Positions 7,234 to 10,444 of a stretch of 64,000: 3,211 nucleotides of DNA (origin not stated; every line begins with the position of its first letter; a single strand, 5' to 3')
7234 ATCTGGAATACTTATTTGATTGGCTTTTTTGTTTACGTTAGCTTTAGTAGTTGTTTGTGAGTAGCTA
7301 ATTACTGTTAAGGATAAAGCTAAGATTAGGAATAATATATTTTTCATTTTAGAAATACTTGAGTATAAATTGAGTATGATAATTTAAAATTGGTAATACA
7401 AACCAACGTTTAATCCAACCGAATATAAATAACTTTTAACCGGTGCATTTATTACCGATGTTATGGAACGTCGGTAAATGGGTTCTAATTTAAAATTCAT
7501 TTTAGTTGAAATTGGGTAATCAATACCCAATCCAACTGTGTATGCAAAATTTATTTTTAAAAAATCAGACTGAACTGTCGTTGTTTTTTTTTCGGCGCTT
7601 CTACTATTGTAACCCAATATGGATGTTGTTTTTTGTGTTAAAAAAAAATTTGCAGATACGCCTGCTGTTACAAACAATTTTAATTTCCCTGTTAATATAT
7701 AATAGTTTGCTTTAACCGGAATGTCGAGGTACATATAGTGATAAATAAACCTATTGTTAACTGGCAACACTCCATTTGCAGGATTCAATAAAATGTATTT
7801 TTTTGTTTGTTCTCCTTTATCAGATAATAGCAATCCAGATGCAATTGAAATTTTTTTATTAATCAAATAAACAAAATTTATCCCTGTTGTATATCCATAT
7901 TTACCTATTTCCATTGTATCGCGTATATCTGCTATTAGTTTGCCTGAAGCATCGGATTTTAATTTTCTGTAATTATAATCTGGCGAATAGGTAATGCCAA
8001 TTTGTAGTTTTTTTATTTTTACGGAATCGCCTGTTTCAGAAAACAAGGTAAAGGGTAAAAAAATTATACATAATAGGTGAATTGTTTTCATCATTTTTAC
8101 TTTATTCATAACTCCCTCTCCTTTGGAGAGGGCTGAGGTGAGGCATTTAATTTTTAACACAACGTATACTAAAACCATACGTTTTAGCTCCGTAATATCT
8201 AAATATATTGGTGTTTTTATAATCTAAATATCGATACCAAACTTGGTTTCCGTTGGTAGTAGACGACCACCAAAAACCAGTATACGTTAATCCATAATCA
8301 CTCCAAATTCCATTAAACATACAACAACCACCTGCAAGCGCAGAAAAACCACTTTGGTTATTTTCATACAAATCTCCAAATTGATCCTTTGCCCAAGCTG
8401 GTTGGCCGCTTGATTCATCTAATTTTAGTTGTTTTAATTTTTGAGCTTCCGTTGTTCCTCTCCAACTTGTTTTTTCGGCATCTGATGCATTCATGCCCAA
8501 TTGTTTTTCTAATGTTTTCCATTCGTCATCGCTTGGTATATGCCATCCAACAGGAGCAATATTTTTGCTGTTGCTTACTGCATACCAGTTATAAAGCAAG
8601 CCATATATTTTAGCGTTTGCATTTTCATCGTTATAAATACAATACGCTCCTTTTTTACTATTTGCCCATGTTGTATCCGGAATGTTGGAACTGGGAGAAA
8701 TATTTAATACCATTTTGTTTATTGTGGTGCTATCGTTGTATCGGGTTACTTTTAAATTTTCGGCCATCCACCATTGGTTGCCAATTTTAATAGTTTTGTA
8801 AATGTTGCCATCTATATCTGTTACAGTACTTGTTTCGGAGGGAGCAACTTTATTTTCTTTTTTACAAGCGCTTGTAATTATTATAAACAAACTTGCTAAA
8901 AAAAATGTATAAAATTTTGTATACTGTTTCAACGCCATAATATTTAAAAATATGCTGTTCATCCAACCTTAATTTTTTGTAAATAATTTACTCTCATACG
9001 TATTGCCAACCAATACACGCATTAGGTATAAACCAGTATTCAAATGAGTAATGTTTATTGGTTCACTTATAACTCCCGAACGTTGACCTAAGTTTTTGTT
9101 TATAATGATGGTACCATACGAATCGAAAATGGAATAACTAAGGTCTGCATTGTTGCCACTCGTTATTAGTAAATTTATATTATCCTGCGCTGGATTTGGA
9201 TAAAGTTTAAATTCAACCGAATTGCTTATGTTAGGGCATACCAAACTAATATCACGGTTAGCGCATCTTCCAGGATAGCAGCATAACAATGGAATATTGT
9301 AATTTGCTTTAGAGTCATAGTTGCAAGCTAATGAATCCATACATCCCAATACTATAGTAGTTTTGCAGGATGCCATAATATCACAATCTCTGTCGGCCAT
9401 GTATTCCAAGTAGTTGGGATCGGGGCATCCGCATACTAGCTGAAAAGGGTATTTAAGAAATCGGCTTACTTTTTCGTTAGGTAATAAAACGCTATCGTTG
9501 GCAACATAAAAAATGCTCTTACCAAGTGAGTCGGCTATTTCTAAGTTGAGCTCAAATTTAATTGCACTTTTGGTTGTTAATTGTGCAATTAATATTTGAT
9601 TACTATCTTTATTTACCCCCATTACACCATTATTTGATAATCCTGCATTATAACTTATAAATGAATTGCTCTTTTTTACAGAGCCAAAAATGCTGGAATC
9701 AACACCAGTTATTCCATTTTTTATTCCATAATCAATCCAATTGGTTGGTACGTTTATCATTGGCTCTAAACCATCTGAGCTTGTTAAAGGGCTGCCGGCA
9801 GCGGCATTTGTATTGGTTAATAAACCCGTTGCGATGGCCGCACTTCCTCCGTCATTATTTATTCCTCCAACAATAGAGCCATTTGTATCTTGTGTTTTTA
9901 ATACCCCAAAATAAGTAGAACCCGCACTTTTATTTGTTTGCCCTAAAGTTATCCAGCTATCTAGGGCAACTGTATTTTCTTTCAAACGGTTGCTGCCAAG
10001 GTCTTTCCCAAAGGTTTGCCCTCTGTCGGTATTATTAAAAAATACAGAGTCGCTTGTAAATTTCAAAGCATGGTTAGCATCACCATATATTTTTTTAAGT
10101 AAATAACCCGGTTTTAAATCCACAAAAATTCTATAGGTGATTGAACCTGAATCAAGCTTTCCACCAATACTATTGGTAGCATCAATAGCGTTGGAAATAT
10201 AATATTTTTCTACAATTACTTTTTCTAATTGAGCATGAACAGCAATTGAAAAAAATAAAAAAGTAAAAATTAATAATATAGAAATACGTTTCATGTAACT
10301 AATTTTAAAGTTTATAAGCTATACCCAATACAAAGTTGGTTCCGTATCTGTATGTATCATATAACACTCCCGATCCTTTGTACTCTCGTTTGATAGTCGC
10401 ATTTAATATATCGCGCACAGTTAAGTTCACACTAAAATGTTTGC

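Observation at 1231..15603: TonB-receptor cluster built around four paralogs of an unnamed ~240-aa secreted domain, three with T9SS tails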

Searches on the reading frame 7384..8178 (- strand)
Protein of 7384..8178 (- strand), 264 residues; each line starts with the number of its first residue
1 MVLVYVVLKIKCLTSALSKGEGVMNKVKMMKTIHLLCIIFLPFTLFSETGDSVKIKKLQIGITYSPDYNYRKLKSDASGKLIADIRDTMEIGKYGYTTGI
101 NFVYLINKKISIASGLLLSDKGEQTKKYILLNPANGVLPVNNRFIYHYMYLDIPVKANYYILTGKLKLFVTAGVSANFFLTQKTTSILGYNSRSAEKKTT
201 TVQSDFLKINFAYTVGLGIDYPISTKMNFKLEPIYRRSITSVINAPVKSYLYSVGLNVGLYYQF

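Call 3: search_protein_families(library=pfam, proteins=[window:7384-8178:-], max_evalue=0.01)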
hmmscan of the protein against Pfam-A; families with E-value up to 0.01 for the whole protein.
window:7384-8178:- (264 aa): 2 families
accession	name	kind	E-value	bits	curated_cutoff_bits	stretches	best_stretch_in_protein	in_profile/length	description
PF13568.12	OMP_b-brl_2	-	3.9e-09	37.3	27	1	57-243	8-174/175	Outer membrane protein beta-barrel domain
PF13505.12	OMP_b-brl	-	2.5e-05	25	28.7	1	82-264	30-175/175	Outer membrane protein beta-barrel domain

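Call 4: search_protein_families(library=ncbifam, proteins=[window:7384-8178:-], max_evalue=0.01)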
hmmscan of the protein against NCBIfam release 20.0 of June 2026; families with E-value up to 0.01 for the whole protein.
window:7384-8178:- (264 aa): 1 family
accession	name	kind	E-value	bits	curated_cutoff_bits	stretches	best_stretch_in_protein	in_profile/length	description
NF049866.1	outer_TDE1717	subfamily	2.6e-08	34.1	135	1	93-246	48-182/210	TDE1717 family outer membrane beta-barrel protein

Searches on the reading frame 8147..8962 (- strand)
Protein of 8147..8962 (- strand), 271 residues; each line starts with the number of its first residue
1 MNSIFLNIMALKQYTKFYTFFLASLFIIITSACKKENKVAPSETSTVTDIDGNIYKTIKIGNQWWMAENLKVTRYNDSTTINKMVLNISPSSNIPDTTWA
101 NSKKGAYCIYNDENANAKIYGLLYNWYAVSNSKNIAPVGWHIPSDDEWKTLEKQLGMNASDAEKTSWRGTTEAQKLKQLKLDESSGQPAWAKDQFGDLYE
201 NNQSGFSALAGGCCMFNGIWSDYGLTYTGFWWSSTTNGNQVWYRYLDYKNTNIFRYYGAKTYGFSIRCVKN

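Call 3: search_protein_families(library=pfam, proteins=[window:8147-8962:-], max_evalue=0.01)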
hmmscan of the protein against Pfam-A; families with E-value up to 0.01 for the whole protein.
window:8147-8962:- (271 aa): 1 family
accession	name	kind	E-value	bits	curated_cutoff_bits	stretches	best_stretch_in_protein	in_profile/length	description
PF09603.15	Fib_succ_major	-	3.6e-44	151.7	33.9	1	58-270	1-187/187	Fibrobacter succinogenes major domain (Fib_succ_major)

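Call 4: search_protein_families(library=ncbifam, proteins=[window:8147-8962:-], max_evalue=0.01)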
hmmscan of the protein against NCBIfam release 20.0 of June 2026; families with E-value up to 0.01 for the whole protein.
window:8147-8962:- (271 aa): 1 family
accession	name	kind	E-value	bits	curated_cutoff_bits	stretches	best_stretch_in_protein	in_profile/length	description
TIGR02145.1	Fib_succ_major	domain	6.6e-32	111.6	41.65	1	51-271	7-176/176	FISUMP domain-containing protein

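Call 71: search_solved_structures(query=window:8147-8962:-, max_evalue=0.01)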
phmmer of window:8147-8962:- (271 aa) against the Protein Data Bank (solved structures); distinct sequences matched with E-value up to 0.01: 0.

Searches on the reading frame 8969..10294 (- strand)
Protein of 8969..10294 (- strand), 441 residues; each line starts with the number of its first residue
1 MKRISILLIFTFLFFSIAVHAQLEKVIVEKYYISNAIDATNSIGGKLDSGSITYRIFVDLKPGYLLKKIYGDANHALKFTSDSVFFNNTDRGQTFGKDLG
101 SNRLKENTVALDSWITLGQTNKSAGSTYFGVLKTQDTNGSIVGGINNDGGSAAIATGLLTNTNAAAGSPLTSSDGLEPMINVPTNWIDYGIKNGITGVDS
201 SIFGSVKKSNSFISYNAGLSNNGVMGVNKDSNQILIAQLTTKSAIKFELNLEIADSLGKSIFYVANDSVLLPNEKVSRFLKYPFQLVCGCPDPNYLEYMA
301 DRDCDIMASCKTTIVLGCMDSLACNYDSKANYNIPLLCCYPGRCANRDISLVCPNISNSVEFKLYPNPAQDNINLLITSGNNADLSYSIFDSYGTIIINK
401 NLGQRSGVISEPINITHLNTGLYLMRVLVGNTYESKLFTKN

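Call 3: search_protein_families(library=pfam, proteins=[window:8969-10294:-], max_evalue=0.01)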
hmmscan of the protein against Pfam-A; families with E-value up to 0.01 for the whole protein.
window:8969-10294:- (441 aa): 1 family
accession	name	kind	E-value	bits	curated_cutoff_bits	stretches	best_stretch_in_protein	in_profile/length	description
PF18962.6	Por_Secre_tail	-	5.6e-12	46.2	27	1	364-436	1-72/75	Secretion system C-terminal sorting domain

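Call 4: search_protein_families(library=ncbifam, proteins=[window:8969-10294:-], max_evalue=0.01)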
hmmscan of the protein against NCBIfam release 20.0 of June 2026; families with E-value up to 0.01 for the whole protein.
window:8969-10294:- (441 aa): 3 families
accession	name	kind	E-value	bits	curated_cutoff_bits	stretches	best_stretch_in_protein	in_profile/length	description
TIGR04183.1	Por_Secre_tail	domain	2.6e-08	33.7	23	1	364-438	1-69/72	T9SS type A sorting domain-containing protein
NF038113.1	T9SSA_dep_M36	equivalog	8.4e-07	27.5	885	1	350-432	782-860/869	T9SS-dependent M36 family metallopeptidase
NF052323.1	T9SSA_dep_M6i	equivalog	0.0017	16.4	600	1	365-429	961-1026/1043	T9SS-dependent M6-like inactivated metalloprotease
